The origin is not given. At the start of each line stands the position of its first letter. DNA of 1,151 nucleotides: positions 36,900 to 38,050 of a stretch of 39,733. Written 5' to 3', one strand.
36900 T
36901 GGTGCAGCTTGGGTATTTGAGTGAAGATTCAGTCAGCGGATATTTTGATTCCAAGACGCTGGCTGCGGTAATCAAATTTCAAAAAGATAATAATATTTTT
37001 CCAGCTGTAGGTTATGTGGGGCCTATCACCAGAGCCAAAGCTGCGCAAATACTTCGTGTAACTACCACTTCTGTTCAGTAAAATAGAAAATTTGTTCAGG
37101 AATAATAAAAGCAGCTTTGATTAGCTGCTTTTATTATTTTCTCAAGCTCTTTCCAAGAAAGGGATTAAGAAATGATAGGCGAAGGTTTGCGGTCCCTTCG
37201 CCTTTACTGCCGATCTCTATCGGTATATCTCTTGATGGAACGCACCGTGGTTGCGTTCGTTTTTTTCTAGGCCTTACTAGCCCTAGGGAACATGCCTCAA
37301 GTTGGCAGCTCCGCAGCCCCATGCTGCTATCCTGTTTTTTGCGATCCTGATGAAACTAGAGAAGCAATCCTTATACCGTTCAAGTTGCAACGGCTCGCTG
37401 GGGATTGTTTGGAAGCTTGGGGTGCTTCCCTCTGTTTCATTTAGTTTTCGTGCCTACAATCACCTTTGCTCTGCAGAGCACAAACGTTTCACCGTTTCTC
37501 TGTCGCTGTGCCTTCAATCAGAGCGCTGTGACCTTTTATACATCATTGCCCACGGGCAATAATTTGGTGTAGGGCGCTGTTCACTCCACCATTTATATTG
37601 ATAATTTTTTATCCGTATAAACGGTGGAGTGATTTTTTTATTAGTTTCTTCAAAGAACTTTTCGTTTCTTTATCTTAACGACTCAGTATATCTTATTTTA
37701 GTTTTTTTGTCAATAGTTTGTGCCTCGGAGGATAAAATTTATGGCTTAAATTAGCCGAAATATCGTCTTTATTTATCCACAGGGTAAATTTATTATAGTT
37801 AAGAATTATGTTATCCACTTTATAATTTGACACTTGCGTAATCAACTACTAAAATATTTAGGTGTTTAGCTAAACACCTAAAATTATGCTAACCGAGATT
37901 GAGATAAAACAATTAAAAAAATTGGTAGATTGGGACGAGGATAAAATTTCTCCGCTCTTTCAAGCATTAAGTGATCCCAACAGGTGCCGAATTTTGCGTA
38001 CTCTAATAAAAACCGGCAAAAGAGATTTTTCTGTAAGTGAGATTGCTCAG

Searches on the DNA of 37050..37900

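Call 30: search_rna_families(source=window, start=37050, end=37900, threshold=evalue, max_evalue=1, show_alignments=2)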
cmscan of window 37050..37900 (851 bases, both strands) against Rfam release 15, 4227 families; matches with E-value up to 1: 5.
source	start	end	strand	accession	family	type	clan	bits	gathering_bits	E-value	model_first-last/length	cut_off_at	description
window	37102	37192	-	RF01859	Phe_leader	Cis-reg; leader;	-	26.2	55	0.053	1-125/125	no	Phenylalanine leader peptide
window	37728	37818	-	RF00149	snoZ103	Gene; snRNA; snoRNA; CD-box;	-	19.8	44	0.6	1-100/100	no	Small nucleolar RNA Z103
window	37099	37140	+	RF00856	mir-232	Gene; miRNA;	-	18.5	67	0.69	1-80/80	no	mir-232 microRNA precursor family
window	37104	37201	-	RF02601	BASRCI337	Gene; sRNA;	-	17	229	0.12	1-191/191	no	Brucella sRNA CI337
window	37294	37405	+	RF02166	PVT1_3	Gene; lncRNA;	-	13.6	45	0.66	1-95/95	no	Pvt1 oncogene conserved region 3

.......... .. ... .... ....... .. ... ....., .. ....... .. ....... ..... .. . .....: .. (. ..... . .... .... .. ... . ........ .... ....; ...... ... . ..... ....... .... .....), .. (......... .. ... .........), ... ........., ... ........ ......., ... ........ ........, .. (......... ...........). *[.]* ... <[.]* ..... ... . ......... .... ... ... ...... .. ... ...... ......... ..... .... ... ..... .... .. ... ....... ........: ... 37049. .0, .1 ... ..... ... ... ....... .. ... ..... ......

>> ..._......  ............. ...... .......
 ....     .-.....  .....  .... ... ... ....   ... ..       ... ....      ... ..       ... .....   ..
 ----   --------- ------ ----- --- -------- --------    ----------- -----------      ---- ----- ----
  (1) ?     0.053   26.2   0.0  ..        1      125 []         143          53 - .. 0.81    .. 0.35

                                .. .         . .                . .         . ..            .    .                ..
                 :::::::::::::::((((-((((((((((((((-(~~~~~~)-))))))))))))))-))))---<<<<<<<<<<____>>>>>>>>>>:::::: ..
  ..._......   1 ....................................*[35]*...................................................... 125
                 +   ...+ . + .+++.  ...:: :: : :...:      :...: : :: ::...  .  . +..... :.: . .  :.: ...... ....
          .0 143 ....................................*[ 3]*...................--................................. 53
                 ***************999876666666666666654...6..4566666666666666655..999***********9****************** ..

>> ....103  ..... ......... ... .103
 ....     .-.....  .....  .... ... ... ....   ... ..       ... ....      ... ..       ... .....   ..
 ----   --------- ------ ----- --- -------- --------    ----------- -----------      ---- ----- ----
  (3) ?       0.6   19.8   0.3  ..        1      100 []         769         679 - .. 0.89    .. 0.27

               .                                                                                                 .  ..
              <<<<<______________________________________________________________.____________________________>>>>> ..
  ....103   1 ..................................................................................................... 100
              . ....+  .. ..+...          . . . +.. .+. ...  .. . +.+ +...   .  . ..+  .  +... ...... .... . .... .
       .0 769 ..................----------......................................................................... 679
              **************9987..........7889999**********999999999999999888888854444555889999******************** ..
